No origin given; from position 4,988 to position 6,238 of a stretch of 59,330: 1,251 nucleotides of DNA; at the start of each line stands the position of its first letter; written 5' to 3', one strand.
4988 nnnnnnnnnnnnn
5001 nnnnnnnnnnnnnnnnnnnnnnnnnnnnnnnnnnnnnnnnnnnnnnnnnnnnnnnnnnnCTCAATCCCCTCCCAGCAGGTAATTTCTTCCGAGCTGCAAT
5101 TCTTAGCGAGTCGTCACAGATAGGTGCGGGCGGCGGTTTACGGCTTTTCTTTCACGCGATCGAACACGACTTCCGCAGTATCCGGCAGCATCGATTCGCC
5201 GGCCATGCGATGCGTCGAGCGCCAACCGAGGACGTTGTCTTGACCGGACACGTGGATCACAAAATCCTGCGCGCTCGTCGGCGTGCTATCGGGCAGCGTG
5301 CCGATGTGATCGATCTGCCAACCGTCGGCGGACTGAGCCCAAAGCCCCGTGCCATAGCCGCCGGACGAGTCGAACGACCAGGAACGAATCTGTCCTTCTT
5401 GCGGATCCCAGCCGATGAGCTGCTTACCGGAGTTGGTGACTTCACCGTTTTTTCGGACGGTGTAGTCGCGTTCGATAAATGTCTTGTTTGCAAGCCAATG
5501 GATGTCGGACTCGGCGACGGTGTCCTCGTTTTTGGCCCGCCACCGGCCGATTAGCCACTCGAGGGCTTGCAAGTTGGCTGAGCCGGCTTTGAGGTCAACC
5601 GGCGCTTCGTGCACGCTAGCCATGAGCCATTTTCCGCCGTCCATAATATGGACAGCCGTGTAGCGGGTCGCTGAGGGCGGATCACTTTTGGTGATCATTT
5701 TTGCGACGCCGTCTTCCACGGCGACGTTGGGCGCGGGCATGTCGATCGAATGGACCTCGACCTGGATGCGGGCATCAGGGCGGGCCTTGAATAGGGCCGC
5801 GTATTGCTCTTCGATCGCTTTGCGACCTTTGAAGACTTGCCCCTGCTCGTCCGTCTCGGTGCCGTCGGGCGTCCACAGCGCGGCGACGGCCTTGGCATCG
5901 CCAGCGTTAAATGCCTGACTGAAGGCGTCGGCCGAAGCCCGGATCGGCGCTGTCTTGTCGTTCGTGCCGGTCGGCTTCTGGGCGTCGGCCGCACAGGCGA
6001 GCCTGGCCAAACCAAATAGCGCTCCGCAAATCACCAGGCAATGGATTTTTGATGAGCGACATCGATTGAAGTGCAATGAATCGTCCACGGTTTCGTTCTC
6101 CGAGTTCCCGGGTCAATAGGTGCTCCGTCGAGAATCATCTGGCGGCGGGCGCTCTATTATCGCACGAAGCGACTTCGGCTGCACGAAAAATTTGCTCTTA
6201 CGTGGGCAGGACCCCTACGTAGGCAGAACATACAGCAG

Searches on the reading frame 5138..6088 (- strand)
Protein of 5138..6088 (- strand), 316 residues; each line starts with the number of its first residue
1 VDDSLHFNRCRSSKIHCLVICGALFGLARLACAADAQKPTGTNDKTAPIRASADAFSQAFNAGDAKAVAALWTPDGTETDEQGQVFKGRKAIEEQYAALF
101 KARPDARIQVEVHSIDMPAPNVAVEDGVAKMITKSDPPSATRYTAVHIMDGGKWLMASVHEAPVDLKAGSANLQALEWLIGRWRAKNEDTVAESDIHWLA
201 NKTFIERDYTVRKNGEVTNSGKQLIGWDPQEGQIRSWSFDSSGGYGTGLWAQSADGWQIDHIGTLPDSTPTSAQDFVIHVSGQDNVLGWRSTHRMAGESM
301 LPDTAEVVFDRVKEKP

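Call 5: search_protein_families(library=pfam, proteins=[window:5138-6088:-], max_evalue=0.01)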
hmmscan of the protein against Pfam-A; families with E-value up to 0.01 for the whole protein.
window:5138-6088:- (316 aa): 6 families
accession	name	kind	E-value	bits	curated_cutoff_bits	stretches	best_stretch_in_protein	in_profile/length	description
PF14534.12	DUF4440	-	1.9e-13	51.2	25.2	1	49-156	1-107/107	Domain of unknown function (DUF4440)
PF12680.13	SnoaL_2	-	3.4e-11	44.1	27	1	54-154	2-99/102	SnoaL-like domain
PF13577.12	SnoaL_4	-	5.3e-07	30.1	24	1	49-158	9-124/126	SnoaL-like domain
PF13474.12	SnoaL_3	-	6.4e-07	30.2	22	1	49-161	1-116/121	SnoaL-like domain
PF07366.18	SnoaL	-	7.5e-05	23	28.4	1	54-112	5-63/126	SnoaL-like polyketide cyclase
PF02136.26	NTF2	-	0.00026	21.9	21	1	57-128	10-74/116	Nuclear transport factor 2 (NTF2) domain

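Call 8: search_protein_families(library=ncbifam, proteins=[window:5138-6088:-], max_evalue=0.01)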
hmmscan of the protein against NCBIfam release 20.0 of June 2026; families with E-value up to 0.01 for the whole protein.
window:5138-6088:- (316 aa): 1 family
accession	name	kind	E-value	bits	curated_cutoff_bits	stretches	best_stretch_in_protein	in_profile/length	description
TIGR02246.1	TIGR02246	subfamily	7.5e-17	61.5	33.95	1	46-164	3-126/128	SgcJ/EcaC family oxidoreductase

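Call 28: find_homologous_proteins(query=window:5138-6088:-, max_evalue=0.001)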
Query window:5138-6088:- (316 aa): 447 proteins with E <= 0.001 among 1557 candidates; the best 120 are listed.
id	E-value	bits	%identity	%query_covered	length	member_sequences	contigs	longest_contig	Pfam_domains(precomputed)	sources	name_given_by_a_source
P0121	1.2e-213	726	100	100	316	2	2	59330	PF12680.14,PF14534.13,PF13474.13,PF13577.13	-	-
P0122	4.6e-162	557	77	100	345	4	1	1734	PF12680.14,PF14534.13,PF13474.13,PF13577.13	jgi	jgi:uncharacterized protein (TIGR02246 family)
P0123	3.1e-157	541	75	100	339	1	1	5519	PF12680.14,PF14534.13,PF13474.13,PF13577.13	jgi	jgi:uncharacterized protein (TIGR02246 family)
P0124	2.3e-156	538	78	95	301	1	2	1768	PF12680.14,PF14534.13,PF13474.13,PF13577.13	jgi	jgi:uncharacterized protein (TIGR02246 family)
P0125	2.5e-151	521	72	100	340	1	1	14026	PF12680.14,PF14534.13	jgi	jgi:uncharacterized protein (TIGR02246 family)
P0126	2.3e-141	489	67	98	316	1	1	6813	PF12680.14,PF14534.13,PF13474.13,PF13577.13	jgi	jgi:uncharacterized protein (TIGR02246 family)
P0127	8.5e-141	487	72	94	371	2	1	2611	PF12680.14,PF14534.13,PF13474.13,PF13577.13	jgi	jgi:uncharacterized protein (TIGR02246 family)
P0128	4.4e-134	465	66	97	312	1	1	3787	PF12680.14,PF14534.13,PF13474.13,PF13577.13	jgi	jgi:uncharacterized protein (TIGR02246 family)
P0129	3.6e-133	462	72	86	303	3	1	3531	PF12680.14,PF14534.13,PF13474.13,PF13577.13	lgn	-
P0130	1.6e-132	460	66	97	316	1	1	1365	PF12680.14,PF14534.13,PF13474.13,PF13577.13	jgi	jgi:uncharacterized protein (TIGR02246 family)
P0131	3.1e-132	459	67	95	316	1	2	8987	PF12680.14,PF14534.13,PF13474.13,PF13577.13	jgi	jgi:uncharacterized protein (TIGR02246 family)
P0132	2.1e-129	449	65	98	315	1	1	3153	PF12680.14,PF14534.13,PF13474.13,PF13577.13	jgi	jgi:uncharacterized protein (TIGR02246 family)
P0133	4.3e-128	445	76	79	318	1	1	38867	PF12680.14,PF14534.13,PF13474.13,PF13577.13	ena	-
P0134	2.9e-126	439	69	86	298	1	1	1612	PF12680.14,PF14534.13,PF13474.13,PF13577.13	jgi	jgi:uncharacterized protein (TIGR02246 family)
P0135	4.2e-109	383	61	85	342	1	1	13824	PF12680.14,PF14534.13,PF13474.13,PF13577.13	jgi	jgi:uncharacterized protein (TIGR02246 family)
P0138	7.3e-107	375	58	82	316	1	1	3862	PF12680.14,PF14534.13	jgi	jgi:uncharacterized protein (TIGR02246 family)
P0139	9.3e-107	375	53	95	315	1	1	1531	PF12680.14,PF14534.13,PF13577.13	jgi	jgi:uncharacterized protein (TIGR02246 family)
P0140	9.3e-106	372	59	85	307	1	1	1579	PF12680.14,PF14534.13,PF13474.13,PF13577.13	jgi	jgi:uncharacterized protein (TIGR02246 family)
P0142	6.0e-105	369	55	89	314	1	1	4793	PF12680.14,PF14534.13,PF13474.13,PF13577.13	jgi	jgi:uncharacterized protein (TIGR02246 family)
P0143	1.2e-104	368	55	92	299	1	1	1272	PF12680.14,PF14534.13,PF13474.13,PF13577.13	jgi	jgi:uncharacterized protein (TIGR02246 family)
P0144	5.1e-104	366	59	85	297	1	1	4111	PF12680.14,PF14534.13,PF13474.13,PF13577.13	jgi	jgi:uncharacterized protein (TIGR02246 family)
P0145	5.7e-104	366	57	85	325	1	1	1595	PF12680.14,PF14534.13,PF13474.13,PF13577.13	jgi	jgi:uncharacterized protein (TIGR02246 family)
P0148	5.1e-103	363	56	88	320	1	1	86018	PF12680.14,PF14534.13,PF13474.13,PF13577.13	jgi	jgi:uncharacterized protein (TIGR02246 family)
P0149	1.0e-102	362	56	90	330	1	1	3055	PF12680.14,PF14534.13,PF13474.13,PF13577.13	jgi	jgi:uncharacterized protein (TIGR02246 family)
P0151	1.9e-102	361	55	91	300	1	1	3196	PF12680.14,PF14534.13,PF13474.13,PF13577.13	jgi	jgi:uncharacterized protein (TIGR02246 family)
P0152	2.4e-102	361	52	98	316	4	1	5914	PF12680.14,PF14534.13,PF13474.13,PF13577.13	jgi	jgi:uncharacterized protein (TIGR02246 family)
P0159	1.0e-101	359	56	90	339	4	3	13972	PF12680.14,PF14534.13,PF13474.13,PF13577.13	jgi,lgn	jgi:uncharacterized protein (TIGR02246 family)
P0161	2.4e-101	357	55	92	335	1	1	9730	PF12680.14,PF14534.13,PF13577.13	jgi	jgi:uncharacterized protein (TIGR02246 family)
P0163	2.6e-101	357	53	97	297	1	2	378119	PF12680.14,PF14534.13,PF13474.13,PF13577.13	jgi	jgi:uncharacterized protein (TIGR02246 family)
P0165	3.2e-101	357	55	91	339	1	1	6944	PF12680.14,PF14534.13,PF13474.13,PF13577.13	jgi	jgi:uncharacterized protein (TIGR02246 family)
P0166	4.6e-101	356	58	85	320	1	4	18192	PF12680.14,PF14534.13,PF13474.13,PF13577.13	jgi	jgi:uncharacterized protein (TIGR02246 family)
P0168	5.2e-101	356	52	95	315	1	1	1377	PF12680.14,PF14534.13,PF13474.13,PF13577.13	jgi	jgi:uncharacterized protein (TIGR02246 family)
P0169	7.8e-101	356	54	90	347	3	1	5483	PF12680.14,PF14534.13,PF13474.13,PF13577.13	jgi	jgi:uncharacterized protein (TIGR02246 family)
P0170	8.0e-101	356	55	82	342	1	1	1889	PF12680.14,PF14534.13,PF13474.13,PF13577.13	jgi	jgi:uncharacterized protein (TIGR02246 family)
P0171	8.4e-101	355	55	88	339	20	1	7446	PF12680.14,PF14534.13,PF13474.13,PF13577.13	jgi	jgi:uncharacterized protein (TIGR02246 family)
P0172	9.0e-101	355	55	92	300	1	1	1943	PF12680.14,PF14534.13,PF13474.13,PF13577.13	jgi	jgi:uncharacterized protein (TIGR02246 family)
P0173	1.0e-100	355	57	90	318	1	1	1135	PF12680.14,PF14534.13,PF13474.13,PF13577.13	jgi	jgi:uncharacterized protein (TIGR02246 family)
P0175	1.4e-100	355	56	91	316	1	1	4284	PF12680.14,PF14534.13,PF13577.13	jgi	jgi:uncharacterized protein (TIGR02246 family)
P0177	1.8e-100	354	54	91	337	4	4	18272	PF12680.14,PF14534.13,PF13474.13,PF13577.13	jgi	jgi:uncharacterized protein (TIGR02246 family)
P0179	2.0e-100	354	54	93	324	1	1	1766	PF12680.14,PF14534.13,PF13474.13,PF13577.13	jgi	jgi:uncharacterized protein (TIGR02246 family)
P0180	2.2e-100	354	54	90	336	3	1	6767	PF12680.14,PF14534.13,PF13474.13,PF13577.13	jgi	jgi:uncharacterized protein (TIGR02246 family)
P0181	2.7e-100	354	54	94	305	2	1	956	PF12680.14,PF14534.13,PF13474.13,PF13577.13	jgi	jgi:uncharacterized protein (TIGR02246 family)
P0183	4.0e-100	353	56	87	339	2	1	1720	PF12680.14,PF14534.13,PF13474.13,PF13577.13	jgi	jgi:uncharacterized protein (TIGR02246 family)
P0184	4.0e-100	353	49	98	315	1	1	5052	PF12680.14,PF14534.13,PF13474.13,PF13577.13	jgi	jgi:uncharacterized protein (TIGR02246 family)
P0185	4.1e-100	353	57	87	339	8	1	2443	PF12680.14,PF14534.13,PF13474.13,PF13577.13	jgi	jgi:uncharacterized protein (TIGR02246 family)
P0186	4.1e-100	353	55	91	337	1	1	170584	PF12680.14,PF14534.13,PF13474.13,PF13577.13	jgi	jgi:uncharacterized protein (TIGR02246 family)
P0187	4.5e-100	353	55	90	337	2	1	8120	PF12680.14,PF14534.13,PF13474.13,PF13577.13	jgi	jgi:uncharacterized protein (TIGR02246 family)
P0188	6.1e-100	353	54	90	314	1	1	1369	PF12680.14,PF14534.13,PF13577.13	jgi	jgi:uncharacterized protein (TIGR02246 family)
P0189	8.6e-100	352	56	88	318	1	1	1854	PF12680.14,PF14534.13,PF13474.13,PF13577.13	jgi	jgi:uncharacterized protein (TIGR02246 family)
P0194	2.5e-99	351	54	88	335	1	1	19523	PF12680.14,PF14534.13,PF13474.13,PF13577.13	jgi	jgi:uncharacterized protein (TIGR02246 family)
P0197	5.2e-99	350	56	85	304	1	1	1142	PF12680.14,PF14534.13,PF13577.13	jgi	jgi:uncharacterized protein (TIGR02246 family)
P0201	7.0e-99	349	57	85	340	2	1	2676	PF12680.14,PF14534.13,PF13474.13,PF13577.13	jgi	jgi:uncharacterized protein (TIGR02246 family)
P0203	8.9e-99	349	52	90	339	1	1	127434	PF12680.14,PF14534.13,PF13474.13,PF13577.13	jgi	jgi:uncharacterized protein (TIGR02246 family)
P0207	2.8e-98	347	56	85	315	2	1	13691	PF12680.14,PF14534.13,PF13474.13,PF13577.13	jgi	jgi:uncharacterized protein (TIGR02246 family)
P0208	3.8e-98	347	53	86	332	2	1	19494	PF12680.14,PF14534.13,PF13474.13,PF13577.13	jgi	jgi:uncharacterized protein (TIGR02246 family)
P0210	5.0e-98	346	56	85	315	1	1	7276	PF12680.14,PF14534.13,PF13474.13,PF13577.13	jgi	jgi:uncharacterized protein (TIGR02246 family)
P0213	8.4e-98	346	52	97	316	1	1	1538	PF12680.14,PF14534.13,PF13474.13,PF13577.13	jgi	jgi:uncharacterized protein (TIGR02246 family)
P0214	8.6e-98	346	54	89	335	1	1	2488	PF12680.14,PF14534.13,PF13474.13,PF13577.13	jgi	jgi:uncharacterized protein (TIGR02246 family)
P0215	8.7e-98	346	53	85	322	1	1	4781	PF12680.14,PF14534.13,PF13474.13,PF13577.13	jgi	jgi:uncharacterized protein (TIGR02246 family)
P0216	8.7e-98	346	54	90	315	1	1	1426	PF12680.14,PF14534.13,PF13474.13,PF13577.13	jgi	jgi:uncharacterized protein (TIGR02246 family)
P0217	9.1e-98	345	53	91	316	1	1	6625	PF12680.14,PF14534.13,PF13474.13,PF13577.13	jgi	jgi:uncharacterized protein (TIGR02246 family)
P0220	1.0e-97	345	52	91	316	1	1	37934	PF12680.14,PF14534.13,PF13474.13,PF13577.13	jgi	jgi:uncharacterized protein (TIGR02246 family)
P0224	3.1e-97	344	55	90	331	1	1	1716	PF12680.14,PF14534.13,PF13474.13,PF13577.13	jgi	jgi:uncharacterized protein (TIGR02246 family)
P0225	3.3e-97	344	54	90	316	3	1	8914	PF12680.14,PF14534.13,PF13474.13,PF13577.13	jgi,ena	jgi:uncharacterized protein (TIGR02246 family)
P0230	6.9e-97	343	55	90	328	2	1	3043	PF12680.14,PF14534.13,PF13474.13,PF13577.13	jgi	jgi:uncharacterized protein (TIGR02246 family)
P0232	8.8e-97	342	54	91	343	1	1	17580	PF12680.14,PF14534.13,PF13474.13,PF13577.13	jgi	jgi:uncharacterized protein (TIGR02246 family)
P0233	8.9e-97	342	54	95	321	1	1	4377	PF12680.14,PF14534.13,PF13474.13,PF13577.13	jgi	jgi:uncharacterized protein (TIGR02246 family)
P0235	1.5e-96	341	51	95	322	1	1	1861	PF12680.14,PF14534.13,PF13474.13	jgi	jgi:uncharacterized protein (TIGR02246 family)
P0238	2.0e-96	341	53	90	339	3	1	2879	PF12680.14,PF14534.13,PF13474.13,PF13577.13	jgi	jgi:uncharacterized protein (TIGR02246 family)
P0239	2.1e-96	341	55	84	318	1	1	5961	PF12680.14,PF14534.13,PF13474.13,PF13577.13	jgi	jgi:uncharacterized protein (TIGR02246 family)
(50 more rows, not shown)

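Call 39: predict_structure(alignment_id=A2)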
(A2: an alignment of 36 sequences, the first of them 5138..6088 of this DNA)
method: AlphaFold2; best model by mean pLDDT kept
length: 316 residues; sequences in the alignment: 36
mean_pLDDT: 84.0   pTM: 0.51
mean pLDDT of the five models: 84.0, 83.0, 82.5, 82.5, 80.7
residues with pLDDT >= 90: 196; 70-90: 66; 50-70: 13; < 50: 41
segments of 3 or more residues with pLDDT < 50: 1-12, 16-18, 21-42, 165-167
pLDDT, mean of each block of 10 residues (from residue 1): 40 48 45 38 77 96 98 94 91 97 94 89 91 82 93 93 61 87 93 91 89 94 87 90 93 91 94 93 85 96 93 77
secondary structure, 60 per line:
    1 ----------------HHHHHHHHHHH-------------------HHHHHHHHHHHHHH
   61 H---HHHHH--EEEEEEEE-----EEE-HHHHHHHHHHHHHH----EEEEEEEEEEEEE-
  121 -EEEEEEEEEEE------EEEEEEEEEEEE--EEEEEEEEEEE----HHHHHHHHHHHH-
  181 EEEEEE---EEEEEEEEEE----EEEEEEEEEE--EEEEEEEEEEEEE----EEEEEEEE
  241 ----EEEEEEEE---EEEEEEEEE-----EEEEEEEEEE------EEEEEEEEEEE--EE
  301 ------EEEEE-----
elements in order: H17-27 H47-61 H65-69 E72-79 E85-87 H89-102 E107-119 E122-132 E139-150 E153-163 H168-179 E181-186 E190-199 E204-213 E216-228 E233-240 E245-252 E256-264 E270-279 E286-296 E307-311

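Call 41: fold_search(model_id=the predicted structure, library=pdb)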
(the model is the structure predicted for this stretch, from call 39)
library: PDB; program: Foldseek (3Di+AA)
matches with E <= 10: 1375; with E <= 0.001: 653
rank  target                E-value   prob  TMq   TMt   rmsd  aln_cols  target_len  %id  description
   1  4ovm_C                2.2e-09  1.00  0.37  0.86   2.2       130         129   22  Crystal structure of SgcJ protein from Streptomyces carzinostaticus (released 2013-12-25)
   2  4i4k_B                2.4e-09  1.00  0.34  0.79   2.2       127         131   21  Streptomyces globisporus C-1027 9-membered enediyne conserved protein SgcE6 (released 2012-12-12)
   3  4ovm_A                4.3e-09  1.00  0.36  0.86   2.2       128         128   22  Crystal structure of SgcJ protein from Streptomyces carzinostaticus (released 2013-12-25)
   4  4ovm_E                4.5e-09  1.00  0.36  0.86   2.2       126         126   22  Crystal structure of SgcJ protein from Streptomyces carzinostaticus (released 2013-12-25)
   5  4i4k_A                4.5e-09  1.00  0.35  0.78   3.6       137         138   19  Streptomyces globisporus C-1027 9-membered enediyne conserved protein SgcE6 (released 2012-12-12)
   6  3cu3                  4.5e-09  1.00  0.37  0.69   5.6       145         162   20  Crystal structure of a domain of unknown function with a cystatin-like fold (npun_r1993) from nostoc punctiforme pcc 731 (released 2008-04-29)
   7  4ovm_D                6.2e-09  1.00  0.35  0.86   2.1       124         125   22  Crystal structure of SgcJ protein from Streptomyces carzinostaticus (released 2013-12-25)
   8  4ovm_J                9.4e-09  1.00  0.35  0.85   2.3       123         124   24  Crystal structure of SgcJ protein from Streptomyces carzinostaticus (released 2013-12-25)
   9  4ovm_B                9.9e-09  1.00  0.36  0.86   2.0       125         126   22  Crystal structure of SgcJ protein from Streptomyces carzinostaticus (released 2013-12-25)
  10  3gzr_A                1.1e-08  1.00  0.36  0.76   4.0       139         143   22  CRYSTAL STRUCTURE OF AN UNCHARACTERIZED PROTEIN WITH A CYSTATIN-LIKE FOLD (CC_2572) FROM CAULOBACTER VIBRIOIDES AT 1.4 (released 2009-04-21)
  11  5iep                  3.1e-08  1.00  0.35  0.89   1.6       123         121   17  Structure of CDL2.3b, a computationally designed Vitamin-D3 binder (released 2017-03-01)
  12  3d9r_B                3.7e-08  1.00  0.35  0.79   3.3       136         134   20  Crystal structure of ketosteroid isomerase-like protein (YP_049581.1) from ERWINIA CAROTOVORA ATROSEPTICA SCRI1043 at  (released 2008-07-01)
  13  3d9r_A                4.1e-08  1.00  0.35  0.79   3.1       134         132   21  Crystal structure of ketosteroid isomerase-like protein (YP_049581.1) from ERWINIA CAROTOVORA ATROSEPTICA SCRI1043 at  (released 2008-07-01)
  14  3hx8_B                4.3e-08  1.00  0.36  0.86   1.5       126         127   17  Crystal structure of putative ketosteroid isomerase (NP_103587.1) from Mesorhizobium loti at 1.45 A resolution (released 2009-07-07)
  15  4ovm_I                4.5e-08  1.00  0.33  0.83   2.4       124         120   22  Crystal structure of SgcJ protein from Streptomyces carzinostaticus (released 2013-12-25)
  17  4ovm_G                5.9e-08  1.00  0.34  0.84   2.2       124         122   23  Crystal structure of SgcJ protein from Streptomyces carzinostaticus (released 2013-12-25)
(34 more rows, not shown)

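Call 56: find_related_loci(query=A2, collection=metagenome_contigs, flank=6000)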
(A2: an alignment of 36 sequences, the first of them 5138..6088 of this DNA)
Query A2 (316 aa) in metagenome_contigs; peptide patterns used: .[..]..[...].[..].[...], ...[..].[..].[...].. (x = any residue, [..] = any of these).
329 stretches matched a pattern; 62 encode a relative of the query (tblastn E <= 1e-3); 62 distinct loci.
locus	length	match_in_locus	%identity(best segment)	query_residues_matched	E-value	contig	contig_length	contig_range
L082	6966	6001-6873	58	24-315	1e-112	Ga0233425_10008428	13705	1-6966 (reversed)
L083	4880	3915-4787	58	24-315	5e-113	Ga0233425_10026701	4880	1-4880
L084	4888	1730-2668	52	3-315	4e-107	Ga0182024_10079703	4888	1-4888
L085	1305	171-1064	55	19-314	7e-115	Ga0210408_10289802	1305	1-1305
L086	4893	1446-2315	55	21-315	2e-106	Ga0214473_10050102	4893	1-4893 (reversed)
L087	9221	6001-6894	54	18-315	1e-105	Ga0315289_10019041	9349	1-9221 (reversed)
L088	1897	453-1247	58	49-313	5e-112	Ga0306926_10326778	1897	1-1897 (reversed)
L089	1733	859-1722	54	32-315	3e-112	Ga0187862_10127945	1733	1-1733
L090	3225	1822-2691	55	27-315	1e-106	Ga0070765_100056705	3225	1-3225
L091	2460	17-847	56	40-315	1e-108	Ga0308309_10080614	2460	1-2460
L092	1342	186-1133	50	5-315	3e-111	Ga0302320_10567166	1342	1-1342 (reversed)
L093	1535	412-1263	53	33-315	6e-110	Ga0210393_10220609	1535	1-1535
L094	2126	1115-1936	53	43-315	4e-107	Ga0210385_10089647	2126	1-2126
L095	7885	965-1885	49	7-315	9e-102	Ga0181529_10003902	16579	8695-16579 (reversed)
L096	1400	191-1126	49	9-315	1e-109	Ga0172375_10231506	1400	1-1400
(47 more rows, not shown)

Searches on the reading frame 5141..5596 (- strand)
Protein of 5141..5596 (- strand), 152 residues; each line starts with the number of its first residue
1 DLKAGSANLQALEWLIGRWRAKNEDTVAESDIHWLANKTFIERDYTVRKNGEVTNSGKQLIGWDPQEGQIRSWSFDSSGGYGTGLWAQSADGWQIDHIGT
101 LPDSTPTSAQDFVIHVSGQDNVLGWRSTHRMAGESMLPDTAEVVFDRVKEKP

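Call 44: search_solved_structures(query=A3, max_evalue=10)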
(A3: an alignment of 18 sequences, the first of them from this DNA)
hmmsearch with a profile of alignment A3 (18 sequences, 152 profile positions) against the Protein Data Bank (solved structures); distinct sequences matched with E-value up to 10: 0.

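Call 45: search_protein_families(library=pfam, alignment_id=A3, max_evalue=1)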
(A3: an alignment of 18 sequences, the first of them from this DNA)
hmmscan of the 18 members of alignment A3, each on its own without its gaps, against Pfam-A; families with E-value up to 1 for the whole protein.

A. member 1, seq(152 aa): 0 families

B. families by the number of members that match (of 18 scanned): 5 families
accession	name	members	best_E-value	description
PF07617.17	DUF1579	4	0.0028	Protein of unknown function (DUF1579)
PF08768.17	THAP4_heme-bd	4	0.031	THAP4-like, heme-binding beta-barrel domain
PF10604.15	Polyketide_cyc2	1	0.023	Polyketide cyclase / dehydrase and lipid transport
PF19469.4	DUF6006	1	0.064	Family of unknown function (DUF6006)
PF19780.4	DUF6265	1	0.11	Domain of unknown function (DUF6265)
